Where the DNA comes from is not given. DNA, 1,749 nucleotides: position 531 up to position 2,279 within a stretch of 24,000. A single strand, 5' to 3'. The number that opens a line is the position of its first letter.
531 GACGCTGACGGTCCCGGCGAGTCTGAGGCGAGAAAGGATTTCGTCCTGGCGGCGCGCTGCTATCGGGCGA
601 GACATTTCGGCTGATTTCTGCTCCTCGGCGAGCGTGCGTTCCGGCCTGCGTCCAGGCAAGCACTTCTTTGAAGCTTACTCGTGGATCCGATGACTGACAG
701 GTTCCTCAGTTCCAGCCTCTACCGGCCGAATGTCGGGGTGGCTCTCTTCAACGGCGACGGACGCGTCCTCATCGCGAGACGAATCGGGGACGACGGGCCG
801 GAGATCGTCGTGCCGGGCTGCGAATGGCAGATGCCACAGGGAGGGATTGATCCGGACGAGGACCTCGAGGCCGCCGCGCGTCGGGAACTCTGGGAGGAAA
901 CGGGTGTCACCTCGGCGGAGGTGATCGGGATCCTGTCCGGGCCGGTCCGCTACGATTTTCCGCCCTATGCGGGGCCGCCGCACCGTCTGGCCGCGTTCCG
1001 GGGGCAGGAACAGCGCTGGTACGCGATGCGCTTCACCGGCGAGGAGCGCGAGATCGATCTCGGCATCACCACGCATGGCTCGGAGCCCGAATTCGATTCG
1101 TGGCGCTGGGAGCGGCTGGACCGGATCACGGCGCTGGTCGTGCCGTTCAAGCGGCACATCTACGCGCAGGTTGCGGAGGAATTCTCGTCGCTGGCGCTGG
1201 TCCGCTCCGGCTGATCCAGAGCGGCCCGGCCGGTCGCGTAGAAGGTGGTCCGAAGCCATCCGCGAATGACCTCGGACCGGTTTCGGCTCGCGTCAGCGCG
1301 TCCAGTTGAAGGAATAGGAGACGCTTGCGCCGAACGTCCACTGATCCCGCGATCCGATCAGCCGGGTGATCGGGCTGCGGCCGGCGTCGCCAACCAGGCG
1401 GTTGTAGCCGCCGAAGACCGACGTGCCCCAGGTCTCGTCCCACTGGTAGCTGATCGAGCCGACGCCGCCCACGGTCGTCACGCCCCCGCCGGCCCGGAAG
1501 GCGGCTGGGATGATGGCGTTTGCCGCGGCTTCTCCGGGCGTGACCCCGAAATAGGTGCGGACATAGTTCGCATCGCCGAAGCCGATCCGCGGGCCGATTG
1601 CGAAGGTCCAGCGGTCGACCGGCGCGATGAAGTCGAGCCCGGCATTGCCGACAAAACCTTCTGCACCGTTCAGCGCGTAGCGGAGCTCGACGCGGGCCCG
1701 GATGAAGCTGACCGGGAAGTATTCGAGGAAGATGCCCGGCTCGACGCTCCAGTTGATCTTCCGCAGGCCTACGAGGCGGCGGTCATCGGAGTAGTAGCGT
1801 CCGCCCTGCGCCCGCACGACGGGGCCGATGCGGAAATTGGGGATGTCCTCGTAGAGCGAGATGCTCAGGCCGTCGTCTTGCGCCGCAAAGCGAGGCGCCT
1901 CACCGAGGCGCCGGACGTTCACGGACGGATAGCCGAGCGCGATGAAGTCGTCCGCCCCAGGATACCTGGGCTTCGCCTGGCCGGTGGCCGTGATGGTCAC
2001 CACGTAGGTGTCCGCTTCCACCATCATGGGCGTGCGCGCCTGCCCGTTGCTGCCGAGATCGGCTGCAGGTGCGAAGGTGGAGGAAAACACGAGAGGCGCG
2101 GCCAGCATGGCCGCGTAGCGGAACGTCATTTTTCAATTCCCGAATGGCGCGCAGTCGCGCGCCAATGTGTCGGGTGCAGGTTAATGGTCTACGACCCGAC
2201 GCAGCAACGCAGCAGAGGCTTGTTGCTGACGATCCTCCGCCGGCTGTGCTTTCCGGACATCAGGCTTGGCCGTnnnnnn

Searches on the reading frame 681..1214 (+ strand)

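Call 3: search_protein_families(library=pfam, proteins=[window:681-1214:+])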
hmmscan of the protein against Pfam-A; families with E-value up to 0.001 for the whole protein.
window:681-1214:+ (177 aa): 1 family
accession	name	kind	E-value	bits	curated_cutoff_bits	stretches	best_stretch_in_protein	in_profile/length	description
PF00293.34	NUDIX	-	2.3e-25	89.6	21.1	1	14-163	2-133/134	NUDIX domain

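Call 4: search_protein_families(library=ncbifam, proteins=[window:681-1214:+])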
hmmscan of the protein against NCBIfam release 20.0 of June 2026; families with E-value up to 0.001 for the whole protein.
window:681-1214:+ (177 aa): 14 families
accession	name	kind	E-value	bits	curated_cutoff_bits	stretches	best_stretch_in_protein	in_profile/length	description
NF001938.0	PRK00714.1-5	equivalog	5.9e-62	208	116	1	11-172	9-170/172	RNA pyrophosphohydrolase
NF001937.0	PRK00714.1-4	equivalog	4.7e-31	107.6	139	1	12-172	5-155/161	RNA pyrophosphohydrolase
NF001934.0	PRK00714.1-1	equivalog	6.2e-28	97.4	241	1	12-173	5-156/176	RNA pyrophosphohydrolase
NF001935.0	PRK00714.1-2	equivalog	1.7e-27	96.1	259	1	13-170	6-153/183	RNA pyrophosphohydrolase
NF001936.0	PRK00714.1-3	equivalog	4.9e-24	85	118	1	14-170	6-151/155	RNA pyrophosphohydrolase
NF006530.0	PRK08999.1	equivalog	6.7e-08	31.9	245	1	22-91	13-77/315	Nudix family hydrolase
NF041652.1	Nud_hyd_Dein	equivalog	6e-06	26.6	200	1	17-78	15-74/152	Nudix hydrolase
NF008736.0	PRK11762.1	equivalog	9.5e-05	22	169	1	49-81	76-108/186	ADP compounds hydrolase NudE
NF012016.0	PRK15472.1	equivalog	0.00024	20.8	95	1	21-75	9-59/141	nucleoside triphosphatase NudI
NF006961.0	PRK09438.1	equivalog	0.00025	20.5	103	1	49-78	34-63/151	dihydroneopterin triphosphate diphosphatase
NF052459.1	OxoGTPPhMutT1Mycb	equivalog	0.00041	19.5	475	1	48-79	30-61/292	8-oxo-(d)GTP phosphatase MutT1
NF003787.0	PRK05379.1-4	equivalog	0.00042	19.4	449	1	26-82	218-268/346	bifunctional nicotinamide-nucleotide adenylyltransferase/Nudix hydroxylase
TIGR00586.1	mutt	equivalog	0.00043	20.3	97.9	1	20-81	9-66/129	8-oxo-dGTP diphosphatase MutT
NF008044.0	PRK10776.1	equivalog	0.00051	19.9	148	0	45-81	29-65/130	8-oxo-dGTP diphosphatase MutT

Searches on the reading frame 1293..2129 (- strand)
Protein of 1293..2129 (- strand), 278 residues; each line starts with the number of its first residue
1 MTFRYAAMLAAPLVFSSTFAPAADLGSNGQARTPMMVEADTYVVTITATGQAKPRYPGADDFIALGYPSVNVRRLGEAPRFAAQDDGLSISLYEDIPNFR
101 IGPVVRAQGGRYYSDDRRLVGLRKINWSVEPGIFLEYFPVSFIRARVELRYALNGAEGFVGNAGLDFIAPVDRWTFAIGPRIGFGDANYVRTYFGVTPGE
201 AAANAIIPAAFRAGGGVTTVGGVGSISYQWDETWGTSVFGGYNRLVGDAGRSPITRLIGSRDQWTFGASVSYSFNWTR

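Call 3: search_protein_families(library=pfam, proteins=[window:1293-2129:-])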
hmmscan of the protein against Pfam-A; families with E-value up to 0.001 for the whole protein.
window:1293-2129:- (278 aa): 1 family
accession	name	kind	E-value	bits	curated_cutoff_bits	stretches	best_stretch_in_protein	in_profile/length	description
PF06629.18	MipA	-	2.5e-41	142.7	24.2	1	48-274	3-221/221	MltA-interacting protein MipA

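Call 4: search_protein_families(library=ncbifam, proteins=[window:1293-2129:-])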
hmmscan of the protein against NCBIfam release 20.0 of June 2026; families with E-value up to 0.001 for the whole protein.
window:1293-2129:- (278 aa): 1 family
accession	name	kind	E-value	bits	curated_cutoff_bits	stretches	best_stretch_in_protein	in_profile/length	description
NF045789.1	OmpVVibrio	equivalog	2.7e-05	23.8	400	1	183-274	175-259/259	outer membrane protein OmpV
